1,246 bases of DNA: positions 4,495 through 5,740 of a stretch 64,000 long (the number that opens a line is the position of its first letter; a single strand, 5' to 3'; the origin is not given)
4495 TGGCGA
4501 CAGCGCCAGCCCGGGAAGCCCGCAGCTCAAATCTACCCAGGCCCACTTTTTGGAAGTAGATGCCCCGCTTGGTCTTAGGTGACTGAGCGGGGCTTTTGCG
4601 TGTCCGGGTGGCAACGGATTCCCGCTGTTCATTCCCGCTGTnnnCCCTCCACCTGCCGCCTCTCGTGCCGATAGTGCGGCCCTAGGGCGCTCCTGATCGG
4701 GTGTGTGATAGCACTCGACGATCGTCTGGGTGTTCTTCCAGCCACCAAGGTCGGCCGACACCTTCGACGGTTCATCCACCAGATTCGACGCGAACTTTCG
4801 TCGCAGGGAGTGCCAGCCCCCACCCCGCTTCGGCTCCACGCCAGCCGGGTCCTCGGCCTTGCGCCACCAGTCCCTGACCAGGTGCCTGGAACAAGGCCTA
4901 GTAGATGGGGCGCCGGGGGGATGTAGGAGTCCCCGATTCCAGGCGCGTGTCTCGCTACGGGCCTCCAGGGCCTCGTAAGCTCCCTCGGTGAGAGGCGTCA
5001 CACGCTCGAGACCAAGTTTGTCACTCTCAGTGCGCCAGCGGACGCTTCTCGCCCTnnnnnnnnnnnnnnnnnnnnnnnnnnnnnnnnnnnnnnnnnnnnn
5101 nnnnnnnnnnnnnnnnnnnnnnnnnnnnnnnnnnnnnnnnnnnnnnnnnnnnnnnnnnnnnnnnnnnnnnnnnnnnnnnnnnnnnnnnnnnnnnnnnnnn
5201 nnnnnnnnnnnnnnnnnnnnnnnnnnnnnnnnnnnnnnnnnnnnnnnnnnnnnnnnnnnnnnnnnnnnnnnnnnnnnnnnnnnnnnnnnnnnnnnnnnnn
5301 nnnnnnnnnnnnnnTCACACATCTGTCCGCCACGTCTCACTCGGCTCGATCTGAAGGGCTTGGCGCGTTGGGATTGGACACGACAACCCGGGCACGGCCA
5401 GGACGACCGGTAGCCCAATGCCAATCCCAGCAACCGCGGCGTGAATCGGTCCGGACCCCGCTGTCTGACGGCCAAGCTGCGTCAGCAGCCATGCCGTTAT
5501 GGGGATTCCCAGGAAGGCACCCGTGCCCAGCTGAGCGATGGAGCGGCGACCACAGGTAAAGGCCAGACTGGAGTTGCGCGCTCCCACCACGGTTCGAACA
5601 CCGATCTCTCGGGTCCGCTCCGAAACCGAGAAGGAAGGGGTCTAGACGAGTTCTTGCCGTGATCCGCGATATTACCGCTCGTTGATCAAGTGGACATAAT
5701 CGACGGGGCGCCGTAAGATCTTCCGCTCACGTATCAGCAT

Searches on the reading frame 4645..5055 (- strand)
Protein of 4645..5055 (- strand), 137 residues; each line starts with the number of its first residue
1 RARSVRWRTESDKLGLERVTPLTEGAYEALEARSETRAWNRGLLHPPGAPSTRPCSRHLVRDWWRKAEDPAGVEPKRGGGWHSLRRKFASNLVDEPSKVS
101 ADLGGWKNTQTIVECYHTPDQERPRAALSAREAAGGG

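Call 22: find_homologous_proteins(query=window:4645-5055:-)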
Query seq(137 aa) (137 aa): 23 proteins with E <= 0.001 among 165 candidates.
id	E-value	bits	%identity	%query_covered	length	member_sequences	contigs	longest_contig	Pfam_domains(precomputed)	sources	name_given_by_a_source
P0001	2.5e-87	308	100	100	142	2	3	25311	PF00589.28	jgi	jgi:integrase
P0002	7.5e-37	144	73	69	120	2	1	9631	PF00589.28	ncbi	-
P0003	1.1e-34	137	52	94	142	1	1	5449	PF00589.28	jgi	jgi:integrase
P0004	6.9e-34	135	53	98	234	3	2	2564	PF00589.28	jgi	-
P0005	6.0e-33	132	53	93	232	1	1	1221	PF00589.28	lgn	-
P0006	1.2e-32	131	54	88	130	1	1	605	PF00589.28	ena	-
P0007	4.2e-32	129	49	99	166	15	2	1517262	PF00589.28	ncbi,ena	-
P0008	2.8e-31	126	50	95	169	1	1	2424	PF00589.28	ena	-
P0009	2.3e-30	123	50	88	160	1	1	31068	PF00589.28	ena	-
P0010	6.8e-30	122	47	96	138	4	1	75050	PF00589.28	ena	-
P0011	1.3e-27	115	48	94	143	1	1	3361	PF00589.28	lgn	-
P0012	1.3e-27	114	60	70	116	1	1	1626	-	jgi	jgi:hypothetical protein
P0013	1.4e-27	114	48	93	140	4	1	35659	PF00589.28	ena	-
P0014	1.5e-27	114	71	55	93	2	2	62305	-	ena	-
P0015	7.1e-27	112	65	63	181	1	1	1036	-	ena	-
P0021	1.2e-16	79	51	67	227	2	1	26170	PF00589.28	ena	-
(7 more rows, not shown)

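Call 24: find_encoding_contigs(protein=P0007, flank=6000, max_places=3)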
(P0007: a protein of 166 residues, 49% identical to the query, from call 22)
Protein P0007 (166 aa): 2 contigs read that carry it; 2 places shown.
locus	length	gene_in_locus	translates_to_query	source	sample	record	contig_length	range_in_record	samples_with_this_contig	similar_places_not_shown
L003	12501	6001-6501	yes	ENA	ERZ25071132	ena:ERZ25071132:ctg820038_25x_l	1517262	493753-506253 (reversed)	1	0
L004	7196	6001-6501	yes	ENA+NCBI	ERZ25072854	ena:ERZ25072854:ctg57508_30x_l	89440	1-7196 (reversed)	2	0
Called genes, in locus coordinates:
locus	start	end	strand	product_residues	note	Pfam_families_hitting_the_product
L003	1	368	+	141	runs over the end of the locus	-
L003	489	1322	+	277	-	-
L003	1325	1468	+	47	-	-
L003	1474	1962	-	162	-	PF13577:SnoaL_4 (weak), PF08332:CaMKII_AD, PF13474:SnoaL_3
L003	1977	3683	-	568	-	PF05960:DUF885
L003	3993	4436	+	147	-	PF01323:DSBA (weak)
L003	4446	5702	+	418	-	-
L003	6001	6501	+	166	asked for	PF00589:Phage_integrase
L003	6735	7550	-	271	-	-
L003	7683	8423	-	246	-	-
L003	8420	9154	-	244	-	PF00106:adh_short, PF08659:KR, PF13561:adh_short_C2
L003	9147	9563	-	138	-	PF01242:PTPS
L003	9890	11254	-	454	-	PF00206:Lyase_1, PF10415:FumaraseC_C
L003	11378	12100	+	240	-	PF00106:adh_short, PF08659:KR, PF13561:adh_short_C2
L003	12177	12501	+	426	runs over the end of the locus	PF13173:AAA_14, PF13401:AAA_22 (weak), PF13635:DUF4143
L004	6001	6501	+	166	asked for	PF00589:Phage_integrase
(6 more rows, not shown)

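Call 31: find_encoding_contigs(protein=P0021, flank=8000, max_places=2)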
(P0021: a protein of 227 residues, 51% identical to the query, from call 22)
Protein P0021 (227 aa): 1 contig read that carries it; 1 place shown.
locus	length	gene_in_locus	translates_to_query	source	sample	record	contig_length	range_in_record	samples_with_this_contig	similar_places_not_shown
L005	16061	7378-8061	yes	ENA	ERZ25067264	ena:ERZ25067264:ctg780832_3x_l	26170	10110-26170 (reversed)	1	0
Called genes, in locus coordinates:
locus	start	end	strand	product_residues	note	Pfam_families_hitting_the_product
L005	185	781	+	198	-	-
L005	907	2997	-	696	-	PF00560:LRR_1 (faint), PF12799:LRR_4 (faint), PF13855:LRR_8 (faint), PF23598:LRR_14 (weak), PF10462:Peptidase_M66 (weak)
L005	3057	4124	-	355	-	PF00560:LRR_1 (faint), PF12799:LRR_4 (faint), PF23598:LRR_14 (faint), PF13855:LRR_8 (weak)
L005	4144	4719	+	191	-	-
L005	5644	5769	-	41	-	-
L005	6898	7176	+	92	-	-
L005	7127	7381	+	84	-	-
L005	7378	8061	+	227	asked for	PF00589:Phage_integrase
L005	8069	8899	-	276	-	-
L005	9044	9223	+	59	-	-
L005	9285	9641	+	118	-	-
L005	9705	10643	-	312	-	PF08357:SEFIR, PF13676:TIR_2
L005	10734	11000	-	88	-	-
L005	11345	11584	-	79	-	-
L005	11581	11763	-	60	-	-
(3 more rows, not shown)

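Call 32: find_encoding_contigs(protein=P0010, flank=8000, max_places=2)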
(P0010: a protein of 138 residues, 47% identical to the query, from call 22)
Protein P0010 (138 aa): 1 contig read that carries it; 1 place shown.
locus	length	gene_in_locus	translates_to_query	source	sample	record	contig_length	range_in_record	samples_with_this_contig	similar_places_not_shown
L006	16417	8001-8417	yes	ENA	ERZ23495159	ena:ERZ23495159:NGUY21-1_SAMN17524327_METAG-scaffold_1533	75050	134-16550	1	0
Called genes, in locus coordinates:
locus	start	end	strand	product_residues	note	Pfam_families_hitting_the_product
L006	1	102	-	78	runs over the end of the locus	?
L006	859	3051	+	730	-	PF01555:N6_N4_Mtase (faint)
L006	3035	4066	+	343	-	-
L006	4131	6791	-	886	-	-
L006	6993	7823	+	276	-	-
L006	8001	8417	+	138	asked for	PF00589:Phage_integrase (weak)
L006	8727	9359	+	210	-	-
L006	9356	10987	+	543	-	PF01266:DAO (weak), PF05199:GMC_oxred_C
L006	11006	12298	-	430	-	PF13657:Couple_hipA, PF07804:HipA_C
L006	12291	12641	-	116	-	PF13560:HTH_31 (weak), PF01381:HTH_3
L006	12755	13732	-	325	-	PF07920:DUF1684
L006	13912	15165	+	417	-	PF13784:Fic_N, PF02661:Fic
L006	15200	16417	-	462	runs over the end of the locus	PF05195:AMP_N, PF00557:Peptidase_M24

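Call 35: search_protein_representatives(alignment_id=A4)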
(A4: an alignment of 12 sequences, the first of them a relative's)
Query: 12 sequences, 170 profile positions. Proteins with E-value up to 0.001 (for the whole library): 10885; up to 1e-10: 1607; up to 1e-30: 302. The best 150 are listed.
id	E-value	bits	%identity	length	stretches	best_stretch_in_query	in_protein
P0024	1.6e-80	284.9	-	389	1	1-168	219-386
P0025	8.3e-71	253.2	-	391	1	1-168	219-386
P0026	2.1e-68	245.4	-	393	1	1-167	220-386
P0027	2.2e-66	238.8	-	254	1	1-148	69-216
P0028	9.2e-63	227.0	-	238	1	3-167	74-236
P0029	5.8e-62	224.4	-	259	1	1-133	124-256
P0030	1.2e-61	223.4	-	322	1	5-167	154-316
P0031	1.4e-61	223.2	-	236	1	2-145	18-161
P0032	1.5e-61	223.1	-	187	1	32-168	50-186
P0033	2.0e-61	222.7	-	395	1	2-166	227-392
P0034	3.0e-61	222.1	-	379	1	4-168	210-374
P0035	3.3e-61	222.0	-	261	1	7-168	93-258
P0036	7.2e-61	220.9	-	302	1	3-168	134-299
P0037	2.6e-60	219.1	-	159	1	25-167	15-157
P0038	6.5e-60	217.8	-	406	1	1-168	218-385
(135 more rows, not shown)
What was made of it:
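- On Integron integrase (IntI) as the identity of the two fragments: Both fragments group with a distinct family of about 390 aa (call 35).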

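Call 36: find_encoding_contigs(protein=P0024, flank=8000, max_places=3)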
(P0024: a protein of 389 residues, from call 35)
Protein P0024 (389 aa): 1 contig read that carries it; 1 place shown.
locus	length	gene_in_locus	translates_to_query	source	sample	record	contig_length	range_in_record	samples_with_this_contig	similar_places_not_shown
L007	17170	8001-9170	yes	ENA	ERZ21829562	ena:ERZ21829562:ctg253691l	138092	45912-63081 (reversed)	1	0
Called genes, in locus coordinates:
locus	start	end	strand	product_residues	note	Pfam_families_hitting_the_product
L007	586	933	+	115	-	-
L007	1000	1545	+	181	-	-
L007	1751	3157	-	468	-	PF12796:Ank_2, PF13857:Ank_5 (weak), PF13637:Ank_4 (weak), PF00023:Ank (weak), PF12796:Ank_2, PF12796:Ank_2, PF13637:Ank_4, PF13857:Ank_5, +7 more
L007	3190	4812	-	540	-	PF12796:Ank_2, PF13637:Ank_4, PF00023:Ank (weak), PF12796:Ank_2, PF13637:Ank_4, PF12796:Ank_2, PF13637:Ank_4, PF01471:PG_binding_1, +5 more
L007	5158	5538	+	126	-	PF00069:Pkinase, PF07714:PK_Tyr_Ser-Thr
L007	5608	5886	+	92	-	PF01527:HTH_Tnp_1, PF13384:HTH_23 (faint)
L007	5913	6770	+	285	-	PF13276:HTH_21, PF00665:rve, PF13683:rve_3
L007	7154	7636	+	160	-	-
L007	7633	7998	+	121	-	-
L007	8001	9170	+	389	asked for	PF00589:Phage_integrase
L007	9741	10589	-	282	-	PF13276:HTH_21, PF00665:rve, PF13683:rve_3, PF13333:rve_2 (weak)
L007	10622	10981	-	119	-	PF13518:HTH_28 (weak)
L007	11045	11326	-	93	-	PF22381:Staph_reg_Sar_Rot, PF01047:MarR, PF12802:MarR_2, PF13463:HTH_27 (weak)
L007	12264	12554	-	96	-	-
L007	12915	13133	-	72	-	-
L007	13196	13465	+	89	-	PF14452:Multi_ubiq (weak)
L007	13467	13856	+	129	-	PF14462:Prok-E2_E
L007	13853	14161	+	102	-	-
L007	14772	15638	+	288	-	PF00665:rve, PF13683:rve_3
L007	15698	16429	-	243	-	PF07920:DUF1684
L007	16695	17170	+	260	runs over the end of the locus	-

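Call 77: find_encoding_contigs(protein=P0007, flank=10000, max_places=3)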
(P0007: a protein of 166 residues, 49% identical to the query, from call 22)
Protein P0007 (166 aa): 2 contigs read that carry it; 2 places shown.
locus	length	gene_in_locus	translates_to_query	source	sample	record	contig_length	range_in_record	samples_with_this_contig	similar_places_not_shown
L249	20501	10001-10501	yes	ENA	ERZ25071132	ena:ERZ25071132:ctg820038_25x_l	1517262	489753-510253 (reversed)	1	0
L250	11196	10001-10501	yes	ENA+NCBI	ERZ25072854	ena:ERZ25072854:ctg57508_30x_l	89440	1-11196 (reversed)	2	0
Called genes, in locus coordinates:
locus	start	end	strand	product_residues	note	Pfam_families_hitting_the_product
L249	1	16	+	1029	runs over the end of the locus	PF02028:BCCT, PF17170:DUF5128 (faint)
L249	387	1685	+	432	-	-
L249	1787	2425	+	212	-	-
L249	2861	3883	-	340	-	PF01548:DEDD_Tnp_IS110, PF02371:Transposase_20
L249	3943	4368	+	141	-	-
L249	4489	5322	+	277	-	-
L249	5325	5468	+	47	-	-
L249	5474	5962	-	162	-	PF13577:SnoaL_4 (weak), PF08332:CaMKII_AD, PF13474:SnoaL_3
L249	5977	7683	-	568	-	PF05960:DUF885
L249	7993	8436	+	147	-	PF01323:DSBA (weak)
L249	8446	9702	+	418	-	-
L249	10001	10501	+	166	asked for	PF00589:Phage_integrase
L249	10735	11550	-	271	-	-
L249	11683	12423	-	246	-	-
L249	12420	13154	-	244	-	PF00106:adh_short, PF08659:KR, PF13561:adh_short_C2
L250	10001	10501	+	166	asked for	PF00589:Phage_integrase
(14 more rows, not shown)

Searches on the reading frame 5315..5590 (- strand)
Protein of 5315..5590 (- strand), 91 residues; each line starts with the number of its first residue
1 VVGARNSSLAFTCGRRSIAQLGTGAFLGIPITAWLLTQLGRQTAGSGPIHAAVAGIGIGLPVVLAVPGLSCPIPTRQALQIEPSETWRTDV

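Call 7: search_protein_families(library=pfam, proteins=[window:5315-5590:-], max_evalue=0.1)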
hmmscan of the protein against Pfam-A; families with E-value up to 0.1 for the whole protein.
window:5315-5590:- (91 aa): 1 family
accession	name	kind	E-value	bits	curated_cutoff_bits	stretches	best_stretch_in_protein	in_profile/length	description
PF02687.27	FtsX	-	0.026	15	25.5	1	2-83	36-120/120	FtsX-like permease C-terminal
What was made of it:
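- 5315..5590 (-): Fragment of an FtsX-type permease C-terminus (weak match). Pfam PF02687, E = 0.026 (call 7).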
